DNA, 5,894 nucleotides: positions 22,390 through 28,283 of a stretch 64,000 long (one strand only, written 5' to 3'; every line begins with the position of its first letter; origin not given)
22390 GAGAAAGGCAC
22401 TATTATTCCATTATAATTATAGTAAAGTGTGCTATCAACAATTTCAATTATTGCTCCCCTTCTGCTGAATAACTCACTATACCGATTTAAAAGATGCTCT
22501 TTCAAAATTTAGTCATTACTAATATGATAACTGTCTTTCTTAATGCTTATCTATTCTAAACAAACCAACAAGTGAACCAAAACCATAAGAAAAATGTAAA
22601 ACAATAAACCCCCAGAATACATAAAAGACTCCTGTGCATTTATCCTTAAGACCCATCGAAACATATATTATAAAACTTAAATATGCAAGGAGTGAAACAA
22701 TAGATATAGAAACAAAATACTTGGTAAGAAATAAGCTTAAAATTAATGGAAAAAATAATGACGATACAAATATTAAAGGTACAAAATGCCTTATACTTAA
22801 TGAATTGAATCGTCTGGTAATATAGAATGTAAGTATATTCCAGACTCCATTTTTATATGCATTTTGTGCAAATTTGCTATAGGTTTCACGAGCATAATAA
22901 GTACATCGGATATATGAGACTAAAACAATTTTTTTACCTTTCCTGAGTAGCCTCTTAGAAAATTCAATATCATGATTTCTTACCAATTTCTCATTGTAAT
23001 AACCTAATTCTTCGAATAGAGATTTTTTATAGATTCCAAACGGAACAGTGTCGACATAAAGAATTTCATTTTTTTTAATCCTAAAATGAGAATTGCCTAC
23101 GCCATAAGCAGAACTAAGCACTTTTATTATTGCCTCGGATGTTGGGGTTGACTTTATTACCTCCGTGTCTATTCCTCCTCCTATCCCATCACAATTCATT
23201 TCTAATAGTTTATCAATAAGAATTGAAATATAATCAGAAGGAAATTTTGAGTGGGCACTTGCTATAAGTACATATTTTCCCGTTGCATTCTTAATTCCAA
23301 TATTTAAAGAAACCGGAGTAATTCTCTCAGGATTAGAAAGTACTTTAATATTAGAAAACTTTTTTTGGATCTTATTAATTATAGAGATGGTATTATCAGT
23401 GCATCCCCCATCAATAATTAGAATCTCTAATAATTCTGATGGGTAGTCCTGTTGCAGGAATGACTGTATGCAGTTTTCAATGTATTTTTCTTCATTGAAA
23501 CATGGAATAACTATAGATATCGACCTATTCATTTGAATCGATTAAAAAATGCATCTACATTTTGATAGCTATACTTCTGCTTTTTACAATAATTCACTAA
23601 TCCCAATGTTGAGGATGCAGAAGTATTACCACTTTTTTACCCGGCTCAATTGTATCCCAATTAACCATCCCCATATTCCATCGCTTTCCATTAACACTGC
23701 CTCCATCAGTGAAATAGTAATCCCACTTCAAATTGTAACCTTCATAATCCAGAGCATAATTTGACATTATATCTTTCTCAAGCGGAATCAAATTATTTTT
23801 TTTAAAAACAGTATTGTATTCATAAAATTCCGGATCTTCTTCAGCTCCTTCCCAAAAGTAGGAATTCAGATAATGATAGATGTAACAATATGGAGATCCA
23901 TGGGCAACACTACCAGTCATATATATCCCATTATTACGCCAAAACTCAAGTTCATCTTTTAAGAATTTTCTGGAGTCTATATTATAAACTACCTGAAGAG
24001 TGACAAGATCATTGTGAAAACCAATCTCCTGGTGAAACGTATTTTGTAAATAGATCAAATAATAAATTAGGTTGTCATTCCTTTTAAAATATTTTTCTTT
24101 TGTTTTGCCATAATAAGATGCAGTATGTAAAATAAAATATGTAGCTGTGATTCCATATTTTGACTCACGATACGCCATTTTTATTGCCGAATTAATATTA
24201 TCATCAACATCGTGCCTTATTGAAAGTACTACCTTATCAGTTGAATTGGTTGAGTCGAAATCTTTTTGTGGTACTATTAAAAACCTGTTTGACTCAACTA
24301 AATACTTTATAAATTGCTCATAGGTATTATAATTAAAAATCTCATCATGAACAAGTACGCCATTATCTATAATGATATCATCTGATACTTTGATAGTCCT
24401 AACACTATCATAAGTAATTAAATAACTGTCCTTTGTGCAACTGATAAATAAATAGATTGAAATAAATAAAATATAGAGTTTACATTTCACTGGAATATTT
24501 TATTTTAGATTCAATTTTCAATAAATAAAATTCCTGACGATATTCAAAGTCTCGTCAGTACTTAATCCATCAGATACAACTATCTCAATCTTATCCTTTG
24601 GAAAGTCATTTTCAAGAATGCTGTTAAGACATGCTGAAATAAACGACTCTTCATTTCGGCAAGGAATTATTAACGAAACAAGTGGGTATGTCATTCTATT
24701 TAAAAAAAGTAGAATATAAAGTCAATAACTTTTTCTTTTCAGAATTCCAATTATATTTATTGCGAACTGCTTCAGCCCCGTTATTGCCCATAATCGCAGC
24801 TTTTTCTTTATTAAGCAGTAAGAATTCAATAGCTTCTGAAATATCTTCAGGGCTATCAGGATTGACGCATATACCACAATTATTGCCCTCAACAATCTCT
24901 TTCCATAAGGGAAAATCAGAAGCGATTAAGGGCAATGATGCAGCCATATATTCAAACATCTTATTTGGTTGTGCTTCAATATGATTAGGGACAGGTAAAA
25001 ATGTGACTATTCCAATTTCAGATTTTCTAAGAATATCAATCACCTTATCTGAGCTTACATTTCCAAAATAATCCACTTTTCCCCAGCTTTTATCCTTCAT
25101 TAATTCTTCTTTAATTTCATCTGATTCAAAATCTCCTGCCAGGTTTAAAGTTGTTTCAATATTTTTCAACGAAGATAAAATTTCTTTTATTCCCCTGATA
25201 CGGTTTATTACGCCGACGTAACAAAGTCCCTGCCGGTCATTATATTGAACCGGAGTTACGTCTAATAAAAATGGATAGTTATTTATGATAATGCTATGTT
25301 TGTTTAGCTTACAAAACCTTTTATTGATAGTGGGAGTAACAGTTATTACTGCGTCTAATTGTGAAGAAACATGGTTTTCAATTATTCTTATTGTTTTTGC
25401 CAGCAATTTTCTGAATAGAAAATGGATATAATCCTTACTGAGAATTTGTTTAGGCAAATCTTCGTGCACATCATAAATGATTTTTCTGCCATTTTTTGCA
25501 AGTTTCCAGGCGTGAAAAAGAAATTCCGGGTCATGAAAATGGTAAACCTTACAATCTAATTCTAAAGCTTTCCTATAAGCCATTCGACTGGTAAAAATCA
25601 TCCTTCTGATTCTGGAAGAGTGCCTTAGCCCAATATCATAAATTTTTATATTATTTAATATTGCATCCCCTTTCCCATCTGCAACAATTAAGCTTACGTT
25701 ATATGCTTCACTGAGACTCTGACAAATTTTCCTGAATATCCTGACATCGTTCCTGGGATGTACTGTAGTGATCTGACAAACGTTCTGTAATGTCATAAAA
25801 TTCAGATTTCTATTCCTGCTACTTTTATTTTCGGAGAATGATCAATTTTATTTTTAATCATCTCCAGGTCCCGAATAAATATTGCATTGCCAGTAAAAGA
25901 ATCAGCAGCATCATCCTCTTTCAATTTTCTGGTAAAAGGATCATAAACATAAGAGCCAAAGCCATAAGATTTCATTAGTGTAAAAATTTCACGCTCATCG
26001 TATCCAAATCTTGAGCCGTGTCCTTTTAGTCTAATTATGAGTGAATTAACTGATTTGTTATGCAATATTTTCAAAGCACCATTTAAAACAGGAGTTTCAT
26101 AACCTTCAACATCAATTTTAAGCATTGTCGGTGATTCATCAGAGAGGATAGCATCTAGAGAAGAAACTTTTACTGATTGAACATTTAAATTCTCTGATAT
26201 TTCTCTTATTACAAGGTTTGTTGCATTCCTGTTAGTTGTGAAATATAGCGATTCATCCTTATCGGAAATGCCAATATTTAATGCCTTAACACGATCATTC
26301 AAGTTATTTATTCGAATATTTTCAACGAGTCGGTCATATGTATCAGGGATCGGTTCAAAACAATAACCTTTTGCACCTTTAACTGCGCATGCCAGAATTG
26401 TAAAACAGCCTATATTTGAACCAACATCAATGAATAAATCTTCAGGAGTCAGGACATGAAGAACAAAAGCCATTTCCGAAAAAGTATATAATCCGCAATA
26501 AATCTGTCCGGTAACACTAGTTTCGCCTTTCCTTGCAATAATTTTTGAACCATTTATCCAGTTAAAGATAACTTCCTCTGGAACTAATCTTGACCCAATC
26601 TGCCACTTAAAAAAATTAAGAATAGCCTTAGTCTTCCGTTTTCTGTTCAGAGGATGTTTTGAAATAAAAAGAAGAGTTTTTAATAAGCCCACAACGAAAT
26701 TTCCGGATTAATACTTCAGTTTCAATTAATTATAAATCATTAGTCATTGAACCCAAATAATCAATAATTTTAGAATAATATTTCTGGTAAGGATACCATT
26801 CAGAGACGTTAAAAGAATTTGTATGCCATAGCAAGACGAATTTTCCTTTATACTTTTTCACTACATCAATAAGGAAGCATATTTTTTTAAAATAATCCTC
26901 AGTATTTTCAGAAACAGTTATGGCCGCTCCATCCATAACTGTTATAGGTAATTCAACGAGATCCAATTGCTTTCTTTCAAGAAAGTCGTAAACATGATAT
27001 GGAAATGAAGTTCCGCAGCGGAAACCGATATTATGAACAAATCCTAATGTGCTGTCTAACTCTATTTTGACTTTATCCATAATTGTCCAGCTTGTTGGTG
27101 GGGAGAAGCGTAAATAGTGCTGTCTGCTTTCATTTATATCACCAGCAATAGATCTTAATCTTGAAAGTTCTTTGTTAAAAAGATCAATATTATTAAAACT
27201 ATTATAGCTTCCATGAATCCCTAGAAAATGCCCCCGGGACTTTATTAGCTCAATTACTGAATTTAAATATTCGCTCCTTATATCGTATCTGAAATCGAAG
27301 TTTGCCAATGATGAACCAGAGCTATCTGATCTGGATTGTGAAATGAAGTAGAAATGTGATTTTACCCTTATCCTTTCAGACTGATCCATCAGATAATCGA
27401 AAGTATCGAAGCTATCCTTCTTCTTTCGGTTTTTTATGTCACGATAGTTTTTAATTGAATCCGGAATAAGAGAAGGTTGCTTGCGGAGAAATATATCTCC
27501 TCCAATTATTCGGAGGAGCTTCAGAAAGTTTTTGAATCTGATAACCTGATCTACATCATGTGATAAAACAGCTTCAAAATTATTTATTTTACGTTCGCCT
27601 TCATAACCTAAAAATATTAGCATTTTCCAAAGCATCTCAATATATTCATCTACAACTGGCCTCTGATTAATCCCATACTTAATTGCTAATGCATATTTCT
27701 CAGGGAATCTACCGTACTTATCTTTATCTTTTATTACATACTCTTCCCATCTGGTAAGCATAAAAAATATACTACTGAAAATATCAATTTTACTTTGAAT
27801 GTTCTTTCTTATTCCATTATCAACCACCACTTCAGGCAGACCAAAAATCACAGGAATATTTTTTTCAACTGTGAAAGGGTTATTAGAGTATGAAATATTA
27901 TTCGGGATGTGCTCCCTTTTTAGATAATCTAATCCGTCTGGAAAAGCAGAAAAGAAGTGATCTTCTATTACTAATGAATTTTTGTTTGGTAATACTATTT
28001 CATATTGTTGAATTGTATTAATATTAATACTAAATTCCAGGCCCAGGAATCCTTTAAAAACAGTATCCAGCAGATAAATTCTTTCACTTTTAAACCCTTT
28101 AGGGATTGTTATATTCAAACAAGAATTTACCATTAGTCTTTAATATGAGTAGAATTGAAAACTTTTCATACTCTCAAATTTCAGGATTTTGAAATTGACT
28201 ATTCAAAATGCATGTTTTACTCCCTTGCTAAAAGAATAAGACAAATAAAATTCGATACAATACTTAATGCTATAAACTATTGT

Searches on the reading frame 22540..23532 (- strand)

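Call 12: search_protein_families(library=pfam, proteins=[window:22540-23532:-], max_evalue=0.001)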
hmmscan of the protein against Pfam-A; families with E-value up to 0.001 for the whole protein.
window:22540-23532:- (330 aa): 4 families
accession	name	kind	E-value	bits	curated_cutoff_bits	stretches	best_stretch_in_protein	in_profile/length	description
PF00535.33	Glycos_transf_2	-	4.5e-27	95.5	23.3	1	6-176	1-167/168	Glycosyl transferase family 2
PF13641.12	Glyco_tranf_2_3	-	1.8e-11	45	27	1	5-103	3-105/230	Glycosyltransferase like family 2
PF10111.15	Glyco_tranf_2_2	-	3.2e-05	24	27.3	1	6-100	1-97/276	Glycosyltransferase like family 2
PF13632.12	Glyco_trans_2_3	-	0.00032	21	27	1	171-289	82-196/198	Glycosyl transferase family group 2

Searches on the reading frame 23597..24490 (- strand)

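Call 12: search_protein_families(library=pfam, proteins=[window:23597-24490:-], max_evalue=0.001)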
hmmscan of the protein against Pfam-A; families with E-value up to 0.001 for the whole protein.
window:23597-24490:- (297 aa): 1 family
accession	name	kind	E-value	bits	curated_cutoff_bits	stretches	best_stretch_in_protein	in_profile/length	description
PF17602.7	DUF5498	-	0.00091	20.1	27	0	40-89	12-61/96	Family of unknown function (DUF5498)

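Call 56: search_protein_families(library=ncbifam, proteins=[window:23597-24490:-], max_evalue=0.01)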
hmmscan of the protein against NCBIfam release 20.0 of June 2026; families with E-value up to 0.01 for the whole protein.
window:23597-24490:- (297 aa): 0 families

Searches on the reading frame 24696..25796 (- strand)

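Call 12: search_protein_families(library=pfam, proteins=[window:24696-25796:-], max_evalue=0.001)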
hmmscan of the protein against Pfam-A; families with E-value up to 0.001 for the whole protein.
window:24696-25796:- (366 aa): 4 families
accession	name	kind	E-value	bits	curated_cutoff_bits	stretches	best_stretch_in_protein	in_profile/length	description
PF00534.26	Glycos_transf_1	-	8.1e-18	65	26.4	1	187-342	14-171/172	Glycosyl transferases group 1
PF13692.12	Glyco_trans_1_4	-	5e-15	56.4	27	1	191-328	4-141/142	Glycosyl transferases group 1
PF13439.12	Glyco_transf_4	-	4.1e-10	40.4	28.5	1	22-164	9-152/170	Glycosyltransferase Family 4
PF13524.12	Glyco_trans_1_2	-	1.5e-08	35.1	25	1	205-357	4-142/144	Glycosyl transferase-like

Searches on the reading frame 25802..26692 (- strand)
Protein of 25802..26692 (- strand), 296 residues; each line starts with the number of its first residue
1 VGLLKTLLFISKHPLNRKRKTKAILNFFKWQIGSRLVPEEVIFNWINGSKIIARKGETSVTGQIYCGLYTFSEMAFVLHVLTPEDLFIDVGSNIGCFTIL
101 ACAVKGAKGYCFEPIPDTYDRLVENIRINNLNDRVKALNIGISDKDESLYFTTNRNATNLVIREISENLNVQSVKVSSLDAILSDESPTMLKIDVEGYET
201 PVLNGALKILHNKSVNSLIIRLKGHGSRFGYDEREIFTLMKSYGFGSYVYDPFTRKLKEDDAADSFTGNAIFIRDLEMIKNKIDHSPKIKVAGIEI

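Call 12: search_protein_families(library=pfam, proteins=[window:25802-26692:-], max_evalue=0.001)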
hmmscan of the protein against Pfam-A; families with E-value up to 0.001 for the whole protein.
window:25802-26692:- (296 aa): 3 families
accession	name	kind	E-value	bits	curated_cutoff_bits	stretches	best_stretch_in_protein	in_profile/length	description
PF05050.19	Methyltransf_21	-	4.2e-16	60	22.7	1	89-245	1-171/173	Methyltransferase FkbM domain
PF05575.17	V_cholerae_RfbT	-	1.3e-05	25.1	27.9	1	84-252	80-260/286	Vibrio cholerae RfbT protein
PF02475.24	TRM5-TYW2_MTfase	-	9.5e-05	22.8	28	1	72-142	25-96/164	TRM5/TYW2 methyltransferase domain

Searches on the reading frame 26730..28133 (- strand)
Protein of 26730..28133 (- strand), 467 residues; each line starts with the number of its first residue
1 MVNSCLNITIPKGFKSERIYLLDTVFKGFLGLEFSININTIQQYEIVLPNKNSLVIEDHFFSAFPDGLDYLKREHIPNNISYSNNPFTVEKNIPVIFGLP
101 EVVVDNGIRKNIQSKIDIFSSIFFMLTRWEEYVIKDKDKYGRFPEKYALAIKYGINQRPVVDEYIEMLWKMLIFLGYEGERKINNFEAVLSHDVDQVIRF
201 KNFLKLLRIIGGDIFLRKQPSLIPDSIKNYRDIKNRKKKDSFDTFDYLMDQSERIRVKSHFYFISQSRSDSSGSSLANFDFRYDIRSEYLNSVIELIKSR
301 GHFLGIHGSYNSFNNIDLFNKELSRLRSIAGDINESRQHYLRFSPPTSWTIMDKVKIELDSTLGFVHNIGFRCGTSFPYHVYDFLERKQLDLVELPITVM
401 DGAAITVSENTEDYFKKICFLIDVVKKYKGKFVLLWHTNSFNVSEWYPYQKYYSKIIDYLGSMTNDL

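Call 12: search_protein_families(library=pfam, proteins=[window:26730-28133:-], max_evalue=0.001)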
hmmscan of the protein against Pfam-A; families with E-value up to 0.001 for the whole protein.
window:26730-28133:- (467 aa): 1 family
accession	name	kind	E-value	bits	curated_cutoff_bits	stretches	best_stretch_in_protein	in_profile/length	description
PF23019.1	DUF7033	-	4.5e-27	94.7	27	1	115-201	2-88/90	Family of unknown function (DUF7033)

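Call 56: search_protein_families(library=ncbifam, proteins=[window:26730-28133:-], max_evalue=0.01)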
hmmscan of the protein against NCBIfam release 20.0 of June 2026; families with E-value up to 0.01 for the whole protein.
window:26730-28133:- (467 aa): 1 family
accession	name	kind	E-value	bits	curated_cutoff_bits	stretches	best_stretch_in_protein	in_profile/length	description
NF053580.1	deacetylase_VimE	equivalog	1.3e-47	162.3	440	1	79-460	54-429/431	UDP-2,3-diacetamido-2,3-dideoxy-alpha-D-glucuronate deacetylase VimE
